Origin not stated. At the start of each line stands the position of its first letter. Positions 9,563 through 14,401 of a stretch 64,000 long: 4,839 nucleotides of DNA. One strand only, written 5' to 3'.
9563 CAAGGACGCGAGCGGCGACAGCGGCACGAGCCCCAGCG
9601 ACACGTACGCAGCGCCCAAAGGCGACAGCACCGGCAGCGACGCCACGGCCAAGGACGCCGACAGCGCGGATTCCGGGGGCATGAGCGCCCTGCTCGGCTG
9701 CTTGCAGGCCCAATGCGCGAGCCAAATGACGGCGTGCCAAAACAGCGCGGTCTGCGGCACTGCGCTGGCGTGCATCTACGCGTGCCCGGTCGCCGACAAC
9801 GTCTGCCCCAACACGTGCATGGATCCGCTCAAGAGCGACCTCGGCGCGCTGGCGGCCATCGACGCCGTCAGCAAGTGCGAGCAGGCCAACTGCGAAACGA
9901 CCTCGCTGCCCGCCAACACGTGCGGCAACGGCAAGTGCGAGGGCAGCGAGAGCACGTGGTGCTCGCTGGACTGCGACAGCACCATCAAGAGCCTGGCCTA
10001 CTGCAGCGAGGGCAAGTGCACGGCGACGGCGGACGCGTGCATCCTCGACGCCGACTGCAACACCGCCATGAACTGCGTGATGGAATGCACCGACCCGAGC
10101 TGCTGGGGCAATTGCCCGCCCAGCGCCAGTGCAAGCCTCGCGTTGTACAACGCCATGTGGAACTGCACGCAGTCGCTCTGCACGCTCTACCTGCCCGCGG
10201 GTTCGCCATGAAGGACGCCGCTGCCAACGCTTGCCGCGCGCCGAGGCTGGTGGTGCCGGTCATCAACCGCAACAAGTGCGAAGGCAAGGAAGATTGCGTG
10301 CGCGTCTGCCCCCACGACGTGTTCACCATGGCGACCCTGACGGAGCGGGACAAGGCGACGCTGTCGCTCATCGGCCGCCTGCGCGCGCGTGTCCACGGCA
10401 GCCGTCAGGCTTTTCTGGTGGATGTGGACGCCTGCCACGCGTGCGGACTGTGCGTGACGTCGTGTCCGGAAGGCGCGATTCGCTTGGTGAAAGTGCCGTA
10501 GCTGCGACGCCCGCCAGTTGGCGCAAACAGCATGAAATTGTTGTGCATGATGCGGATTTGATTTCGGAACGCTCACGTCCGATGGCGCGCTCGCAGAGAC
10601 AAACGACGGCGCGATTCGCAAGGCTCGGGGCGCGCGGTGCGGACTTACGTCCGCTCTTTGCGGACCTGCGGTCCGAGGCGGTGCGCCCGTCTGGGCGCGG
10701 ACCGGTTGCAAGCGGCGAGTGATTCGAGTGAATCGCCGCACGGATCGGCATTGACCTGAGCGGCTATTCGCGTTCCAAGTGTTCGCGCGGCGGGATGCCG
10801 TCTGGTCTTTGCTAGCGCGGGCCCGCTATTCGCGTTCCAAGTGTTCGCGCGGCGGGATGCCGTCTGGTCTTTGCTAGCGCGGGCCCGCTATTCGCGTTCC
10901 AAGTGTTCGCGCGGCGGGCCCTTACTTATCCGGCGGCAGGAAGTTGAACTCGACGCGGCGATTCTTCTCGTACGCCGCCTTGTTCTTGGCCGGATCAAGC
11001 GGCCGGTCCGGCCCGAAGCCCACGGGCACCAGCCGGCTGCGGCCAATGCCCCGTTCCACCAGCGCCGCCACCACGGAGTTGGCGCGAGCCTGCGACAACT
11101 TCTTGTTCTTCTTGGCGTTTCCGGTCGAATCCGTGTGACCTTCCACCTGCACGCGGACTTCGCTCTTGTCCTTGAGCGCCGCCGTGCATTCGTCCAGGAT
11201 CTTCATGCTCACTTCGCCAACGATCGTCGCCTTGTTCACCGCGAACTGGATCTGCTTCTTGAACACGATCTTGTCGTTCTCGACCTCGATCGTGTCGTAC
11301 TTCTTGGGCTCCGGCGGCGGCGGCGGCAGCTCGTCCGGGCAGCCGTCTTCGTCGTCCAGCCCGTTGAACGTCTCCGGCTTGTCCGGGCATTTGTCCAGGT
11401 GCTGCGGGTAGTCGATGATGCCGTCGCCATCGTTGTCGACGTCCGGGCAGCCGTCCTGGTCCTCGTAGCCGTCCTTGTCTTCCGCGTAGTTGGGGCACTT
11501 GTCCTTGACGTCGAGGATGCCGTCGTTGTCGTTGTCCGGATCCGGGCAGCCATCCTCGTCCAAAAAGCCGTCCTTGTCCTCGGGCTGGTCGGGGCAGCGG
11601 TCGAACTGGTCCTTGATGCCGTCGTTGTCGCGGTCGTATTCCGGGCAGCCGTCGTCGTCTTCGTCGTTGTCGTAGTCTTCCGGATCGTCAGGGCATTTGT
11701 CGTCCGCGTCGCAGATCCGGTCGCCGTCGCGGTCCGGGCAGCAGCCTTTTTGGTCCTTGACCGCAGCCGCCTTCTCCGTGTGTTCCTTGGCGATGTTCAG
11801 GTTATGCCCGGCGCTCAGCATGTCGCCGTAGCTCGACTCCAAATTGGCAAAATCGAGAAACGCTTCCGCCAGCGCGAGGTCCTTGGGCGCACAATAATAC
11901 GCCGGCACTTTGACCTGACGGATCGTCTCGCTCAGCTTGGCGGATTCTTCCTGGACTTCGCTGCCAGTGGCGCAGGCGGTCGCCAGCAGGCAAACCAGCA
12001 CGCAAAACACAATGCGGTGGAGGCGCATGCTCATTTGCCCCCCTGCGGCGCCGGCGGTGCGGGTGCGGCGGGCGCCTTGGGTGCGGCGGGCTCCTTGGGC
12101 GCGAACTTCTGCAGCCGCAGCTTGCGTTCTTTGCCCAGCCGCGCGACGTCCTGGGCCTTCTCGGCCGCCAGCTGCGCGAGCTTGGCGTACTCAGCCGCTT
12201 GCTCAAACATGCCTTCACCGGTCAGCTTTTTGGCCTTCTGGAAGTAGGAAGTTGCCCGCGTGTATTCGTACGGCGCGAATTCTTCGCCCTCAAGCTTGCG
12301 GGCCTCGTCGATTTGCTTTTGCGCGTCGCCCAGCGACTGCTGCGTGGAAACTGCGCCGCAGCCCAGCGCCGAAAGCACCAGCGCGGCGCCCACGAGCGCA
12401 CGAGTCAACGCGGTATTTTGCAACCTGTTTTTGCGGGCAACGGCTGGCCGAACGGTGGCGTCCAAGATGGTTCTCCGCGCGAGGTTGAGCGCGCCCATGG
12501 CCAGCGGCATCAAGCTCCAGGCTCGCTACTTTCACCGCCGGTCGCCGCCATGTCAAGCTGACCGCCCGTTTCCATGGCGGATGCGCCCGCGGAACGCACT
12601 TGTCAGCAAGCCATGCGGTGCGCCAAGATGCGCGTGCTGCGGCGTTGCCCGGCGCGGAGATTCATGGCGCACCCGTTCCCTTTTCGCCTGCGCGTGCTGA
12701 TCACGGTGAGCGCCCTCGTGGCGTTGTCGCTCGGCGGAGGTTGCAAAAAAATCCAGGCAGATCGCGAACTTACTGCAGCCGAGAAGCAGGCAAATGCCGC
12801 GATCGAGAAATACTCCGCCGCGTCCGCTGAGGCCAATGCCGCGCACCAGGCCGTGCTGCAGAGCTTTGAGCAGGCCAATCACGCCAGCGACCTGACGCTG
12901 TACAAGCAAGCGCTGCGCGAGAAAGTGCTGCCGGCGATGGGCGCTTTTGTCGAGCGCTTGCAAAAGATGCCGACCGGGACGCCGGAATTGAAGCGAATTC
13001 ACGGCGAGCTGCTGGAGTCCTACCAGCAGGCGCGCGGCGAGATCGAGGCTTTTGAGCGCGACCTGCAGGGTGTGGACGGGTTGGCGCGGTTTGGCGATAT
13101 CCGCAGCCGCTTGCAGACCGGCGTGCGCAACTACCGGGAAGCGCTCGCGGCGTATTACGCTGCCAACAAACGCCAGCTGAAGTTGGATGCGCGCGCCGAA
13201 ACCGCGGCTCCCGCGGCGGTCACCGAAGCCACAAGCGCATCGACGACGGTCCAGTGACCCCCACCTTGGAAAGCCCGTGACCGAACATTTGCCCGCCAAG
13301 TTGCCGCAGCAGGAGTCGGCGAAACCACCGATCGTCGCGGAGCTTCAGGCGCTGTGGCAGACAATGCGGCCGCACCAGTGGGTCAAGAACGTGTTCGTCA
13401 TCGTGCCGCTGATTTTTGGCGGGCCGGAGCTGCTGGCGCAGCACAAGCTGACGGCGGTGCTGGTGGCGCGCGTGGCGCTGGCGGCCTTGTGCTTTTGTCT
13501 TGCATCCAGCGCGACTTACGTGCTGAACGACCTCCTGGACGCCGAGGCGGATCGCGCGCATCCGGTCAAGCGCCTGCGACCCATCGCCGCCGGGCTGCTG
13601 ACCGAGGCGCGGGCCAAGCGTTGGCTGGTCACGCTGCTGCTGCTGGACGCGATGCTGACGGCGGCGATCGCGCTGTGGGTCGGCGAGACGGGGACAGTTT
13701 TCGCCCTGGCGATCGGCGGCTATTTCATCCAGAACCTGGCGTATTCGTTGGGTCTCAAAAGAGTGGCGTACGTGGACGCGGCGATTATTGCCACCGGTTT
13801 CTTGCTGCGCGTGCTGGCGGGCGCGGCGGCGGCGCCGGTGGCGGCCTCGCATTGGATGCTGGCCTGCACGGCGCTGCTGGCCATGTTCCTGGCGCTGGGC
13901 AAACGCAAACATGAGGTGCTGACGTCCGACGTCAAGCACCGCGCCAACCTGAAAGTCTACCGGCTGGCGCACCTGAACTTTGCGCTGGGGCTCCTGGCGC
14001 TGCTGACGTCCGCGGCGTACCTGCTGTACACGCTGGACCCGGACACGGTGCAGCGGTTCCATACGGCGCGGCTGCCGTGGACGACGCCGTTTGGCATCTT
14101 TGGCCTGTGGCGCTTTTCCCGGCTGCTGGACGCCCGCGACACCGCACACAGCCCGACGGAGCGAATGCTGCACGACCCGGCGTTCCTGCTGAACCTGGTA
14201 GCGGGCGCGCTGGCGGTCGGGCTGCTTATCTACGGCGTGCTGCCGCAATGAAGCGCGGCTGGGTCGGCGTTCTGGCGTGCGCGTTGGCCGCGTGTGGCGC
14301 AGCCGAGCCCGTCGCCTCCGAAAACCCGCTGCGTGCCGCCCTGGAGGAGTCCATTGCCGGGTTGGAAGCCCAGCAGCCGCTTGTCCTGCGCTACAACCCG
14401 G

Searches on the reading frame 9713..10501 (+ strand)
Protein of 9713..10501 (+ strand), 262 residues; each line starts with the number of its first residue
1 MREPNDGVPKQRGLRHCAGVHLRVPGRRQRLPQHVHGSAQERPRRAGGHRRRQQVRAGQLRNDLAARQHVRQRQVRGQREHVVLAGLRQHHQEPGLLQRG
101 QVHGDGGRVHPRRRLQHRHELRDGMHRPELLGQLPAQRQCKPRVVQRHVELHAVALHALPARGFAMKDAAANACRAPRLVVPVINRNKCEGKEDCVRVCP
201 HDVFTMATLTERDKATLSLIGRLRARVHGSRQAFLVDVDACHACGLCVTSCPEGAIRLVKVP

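Call 14: search_protein_families(library=pfam, proteins=[window:9713-10501:+])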
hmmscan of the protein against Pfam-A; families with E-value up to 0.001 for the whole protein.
window:9713-10501:+ (262 aa): 12 families
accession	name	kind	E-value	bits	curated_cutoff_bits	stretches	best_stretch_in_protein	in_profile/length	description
PF12837.12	Fer4_6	-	6.2e-12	45.3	25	2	236-256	4-24/24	4Fe-4S binding domain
PF00037.32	Fer4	-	3.4e-09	36.6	21.1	1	236-257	3-24/24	4Fe-4S binding domain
PF12838.12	Fer4_7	-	9.6e-08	32.8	27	1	188-255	1-52/52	4Fe-4S dicluster domain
PF14697.11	Fer4_21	-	3.9e-07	30.6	35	1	231-257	31-58/59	4Fe-4S dicluster domain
PF13237.11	Fer4_10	-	1.1e-06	28.8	25.5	1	182-252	2-53/53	4Fe-4S dicluster domain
PF13187.11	Fer4_9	-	4.4e-06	27.1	27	1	189-256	2-52/52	4Fe-4S dicluster domain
PF13183.11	Fer4_8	-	2e-05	25.4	27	0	238-254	51-67/68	4Fe-4S dicluster domain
PF25160.1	LdpA_Fe-S-bd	-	4.6e-05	23.6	27.6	0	237-258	24-45/49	LdpA Fe-S cluster-binding domain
PF12797.12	Fer4_2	-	0.0001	22.5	24.5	0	234-253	3-22/22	4Fe-4S binding domain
PF13534.11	Fer4_17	-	0.00011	23.1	22.2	1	189-254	2-59/61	4Fe-4S dicluster domain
PF13459.11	Fer4_15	-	0.00016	22.8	22.4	0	236-253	3-20/66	4Fe-4S single cluster domain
PF13484.11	Fer4_16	-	0.00022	22.4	30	0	241-258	2-19/66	4Fe-4S double cluster binding domain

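Call 37: find_homologous_proteins(query=window:9713-10501:+)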
Query window:9713-10501:+ (262 aa): 4 proteins with E <= 0.001 among 2457 candidates.
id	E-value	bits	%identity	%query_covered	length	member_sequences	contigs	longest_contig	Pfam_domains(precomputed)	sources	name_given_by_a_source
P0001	1.2e-24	105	58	30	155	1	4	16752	PF14697.12,PF12837.13,PF00037.33,PF12838.13,PF13237.12,PF13187.12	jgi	-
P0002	1.8e-24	105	56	37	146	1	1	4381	PF14697.12,PF12837.13,PF00037.33,PF12838.13,PF13237.12,PF13187.12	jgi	jgi:4Fe-4S ferredoxin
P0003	4.1e-23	100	58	31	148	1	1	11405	PF14697.12,PF12837.13,PF00037.33,PF12838.13,PF13534.12,PF13459.12,PF25160.2,PF13237.12,PF13187.12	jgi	jgi:4Fe-4S ferredoxin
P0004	6.1e-22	96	54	31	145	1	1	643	PF14697.12,PF12837.13,PF00037.33,PF13484.12,PF12838.13,PF13534.12,PF25160.2,PF13237.12,PF13183.12,PF13187.12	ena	-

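Call 38: find_encoding_contigs(protein=P0001, flank=6000, max_places=4)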
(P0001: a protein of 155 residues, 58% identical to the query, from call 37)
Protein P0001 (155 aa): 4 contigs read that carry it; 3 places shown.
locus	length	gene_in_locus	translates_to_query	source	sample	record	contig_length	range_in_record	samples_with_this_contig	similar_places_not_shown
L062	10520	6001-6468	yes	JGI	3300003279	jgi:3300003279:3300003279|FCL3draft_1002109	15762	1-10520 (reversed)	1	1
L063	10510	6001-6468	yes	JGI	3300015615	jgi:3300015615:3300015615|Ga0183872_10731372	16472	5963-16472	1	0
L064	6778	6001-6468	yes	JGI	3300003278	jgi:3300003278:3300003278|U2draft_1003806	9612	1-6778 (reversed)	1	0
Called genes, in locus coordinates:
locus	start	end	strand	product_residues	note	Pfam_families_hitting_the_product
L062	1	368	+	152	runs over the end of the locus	PF01878:EVE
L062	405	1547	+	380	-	PF03825:Nuc_H_symport, PF07690:MFS_1, PF12832:MFS_1_like, PF07690:MFS_1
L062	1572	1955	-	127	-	PF03745:DUF309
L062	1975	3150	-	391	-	PF12680:SnoaL_2, PF00583:Acetyltransf_1 (weak)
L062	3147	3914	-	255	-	-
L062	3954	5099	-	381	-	PF00108:Thiolase_N, PF02803:Thiolase_C (weak), PF22691:Thiolase_C_1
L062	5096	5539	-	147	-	PF12172:zf-ChsH2 (weak), PF01796:OB_ChsH2_C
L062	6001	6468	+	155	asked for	PF12838:Fer4_7 (faint), PF14697:Fer4_21 (faint), PF12837:Fer4_6 (faint), PF00037:Fer4 (faint), PF13237:Fer4_10 (faint), PF13187:Fer4_9 (weak)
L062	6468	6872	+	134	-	PF08818:DUF1801 (weak), PF04237:YjbR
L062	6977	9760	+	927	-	PF18582:HZS_alpha (weak)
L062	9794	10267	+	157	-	PF04075:F420H2_quin_red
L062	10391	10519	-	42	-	?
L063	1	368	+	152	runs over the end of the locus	PF01878:EVE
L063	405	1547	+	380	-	PF03825:Nuc_H_symport, PF07690:MFS_1, PF12832:MFS_1_like, PF07690:MFS_1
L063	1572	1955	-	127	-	PF03745:DUF309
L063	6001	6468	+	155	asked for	PF12838:Fer4_7 (faint), PF14697:Fer4_21 (faint), PF12837:Fer4_6 (faint), PF00037:Fer4 (faint), PF13237:Fer4_10 (faint), PF13187:Fer4_9 (weak)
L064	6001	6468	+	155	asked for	PF12838:Fer4_7 (faint), PF14697:Fer4_21 (faint), PF12837:Fer4_6 (faint), PF00037:Fer4 (faint), PF13237:Fer4_10 (faint), PF13187:Fer4_9 (weak)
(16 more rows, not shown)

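Call 39: find_encoding_contigs(protein=P0003, flank=6000, max_places=3)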
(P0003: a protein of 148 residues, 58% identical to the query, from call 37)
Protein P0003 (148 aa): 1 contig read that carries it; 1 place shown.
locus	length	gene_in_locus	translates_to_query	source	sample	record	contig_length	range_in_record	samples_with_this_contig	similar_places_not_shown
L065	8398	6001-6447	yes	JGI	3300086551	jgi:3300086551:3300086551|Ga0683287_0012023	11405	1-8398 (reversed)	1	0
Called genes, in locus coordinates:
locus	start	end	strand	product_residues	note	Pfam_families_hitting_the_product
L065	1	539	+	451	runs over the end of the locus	PF02878:PGM_PMM_I, PF02879:PGM_PMM_II, PF02880:PGM_PMM_III, PF00408:PGM_PMM_IV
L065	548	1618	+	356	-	PF00483:NTP_transferase, PF12804:NTP_transf_3, PF22640:ManC_GMP_beta-helix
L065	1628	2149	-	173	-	-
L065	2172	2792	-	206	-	-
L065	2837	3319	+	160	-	PF04008:Adenosine_kin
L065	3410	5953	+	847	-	PF14814:UB2H, PF00912:Transgly, PF00905:Transpeptidase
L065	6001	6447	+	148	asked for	PF12838:Fer4_7 (faint), PF13534:Fer4_17 (faint), PF25160:LdpA_Fe-S-bd (faint), PF12837:Fer4_6 (weak), PF13237:Fer4_10, PF13187:Fer4_9 (weak), PF14697:Fer4_21 (weak), PF00037:Fer4 (weak), +1 more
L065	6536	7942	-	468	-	PF00171:Aldedh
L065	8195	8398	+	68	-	?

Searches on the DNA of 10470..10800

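Call 8: search_rna_families(source=window, start=10470, end=10800, threshold=evalue, max_evalue=10, show_alignments=3)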
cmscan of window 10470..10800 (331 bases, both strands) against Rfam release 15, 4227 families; matches with E-value up to 10: 1.
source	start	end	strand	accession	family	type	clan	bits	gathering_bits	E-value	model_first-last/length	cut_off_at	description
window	10536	10586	+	RF02480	GlsR14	Gene; snRNA; snoRNA; CD-box;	-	14.8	90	0.37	1-68/68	no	Small nucleolar RNA GlsR14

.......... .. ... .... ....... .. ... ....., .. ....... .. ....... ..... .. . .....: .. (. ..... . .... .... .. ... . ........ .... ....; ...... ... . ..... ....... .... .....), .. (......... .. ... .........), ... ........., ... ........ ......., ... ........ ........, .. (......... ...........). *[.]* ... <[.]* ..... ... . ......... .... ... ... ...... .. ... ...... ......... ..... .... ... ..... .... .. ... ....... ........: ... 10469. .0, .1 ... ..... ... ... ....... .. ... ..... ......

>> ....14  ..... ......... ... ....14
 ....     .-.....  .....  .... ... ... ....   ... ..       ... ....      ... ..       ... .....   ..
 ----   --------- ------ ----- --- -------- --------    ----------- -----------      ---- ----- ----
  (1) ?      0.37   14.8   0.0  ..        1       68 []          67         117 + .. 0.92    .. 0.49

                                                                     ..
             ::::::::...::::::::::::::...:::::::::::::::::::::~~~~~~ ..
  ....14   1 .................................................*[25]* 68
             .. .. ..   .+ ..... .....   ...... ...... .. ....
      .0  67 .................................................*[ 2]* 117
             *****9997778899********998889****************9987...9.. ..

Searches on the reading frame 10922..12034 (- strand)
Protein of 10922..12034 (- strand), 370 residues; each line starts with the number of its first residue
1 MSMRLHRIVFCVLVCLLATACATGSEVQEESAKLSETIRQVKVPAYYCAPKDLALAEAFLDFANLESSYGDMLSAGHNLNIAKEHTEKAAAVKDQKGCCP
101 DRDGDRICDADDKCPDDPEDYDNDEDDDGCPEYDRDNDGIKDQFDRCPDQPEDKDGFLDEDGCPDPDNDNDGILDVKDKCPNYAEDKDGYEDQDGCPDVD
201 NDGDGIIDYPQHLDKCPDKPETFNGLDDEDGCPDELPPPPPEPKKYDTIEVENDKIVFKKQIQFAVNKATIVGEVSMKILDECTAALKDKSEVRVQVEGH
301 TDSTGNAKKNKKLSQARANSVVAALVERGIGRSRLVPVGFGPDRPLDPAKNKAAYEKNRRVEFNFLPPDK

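Call 14: search_protein_families(library=pfam, proteins=[window:10922-12034:-])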
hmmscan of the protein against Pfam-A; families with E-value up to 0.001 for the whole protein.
window:10922-12034:- (370 aa): 1 family
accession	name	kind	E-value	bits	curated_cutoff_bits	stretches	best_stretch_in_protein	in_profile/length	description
PF00691.25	OmpA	-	8.3e-19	68.2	27.2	1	264-359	2-98/98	OmpA family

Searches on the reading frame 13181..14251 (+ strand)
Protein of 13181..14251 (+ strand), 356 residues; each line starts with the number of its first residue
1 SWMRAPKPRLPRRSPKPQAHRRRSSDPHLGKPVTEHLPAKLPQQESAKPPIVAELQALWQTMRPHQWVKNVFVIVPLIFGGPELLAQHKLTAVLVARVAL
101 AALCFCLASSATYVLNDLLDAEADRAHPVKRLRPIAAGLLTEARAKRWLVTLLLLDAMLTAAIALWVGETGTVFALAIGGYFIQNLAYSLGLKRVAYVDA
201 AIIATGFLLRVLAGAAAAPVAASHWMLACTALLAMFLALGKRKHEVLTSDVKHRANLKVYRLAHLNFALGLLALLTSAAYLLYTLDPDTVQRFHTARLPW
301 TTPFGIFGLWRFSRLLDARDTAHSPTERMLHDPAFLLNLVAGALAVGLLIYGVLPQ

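Call 80: search_protein_families(library=pfam, proteins=[window:13181-14251:+], max_evalue=0.00001)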
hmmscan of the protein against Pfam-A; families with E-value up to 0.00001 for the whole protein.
window:13181-14251:+ (356 aa): 1 family
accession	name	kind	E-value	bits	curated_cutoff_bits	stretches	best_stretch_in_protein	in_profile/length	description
PF01040.23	UbiA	-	1.8e-18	67.2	34.2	1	76-324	4-240/250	UbiA prenyltransferase family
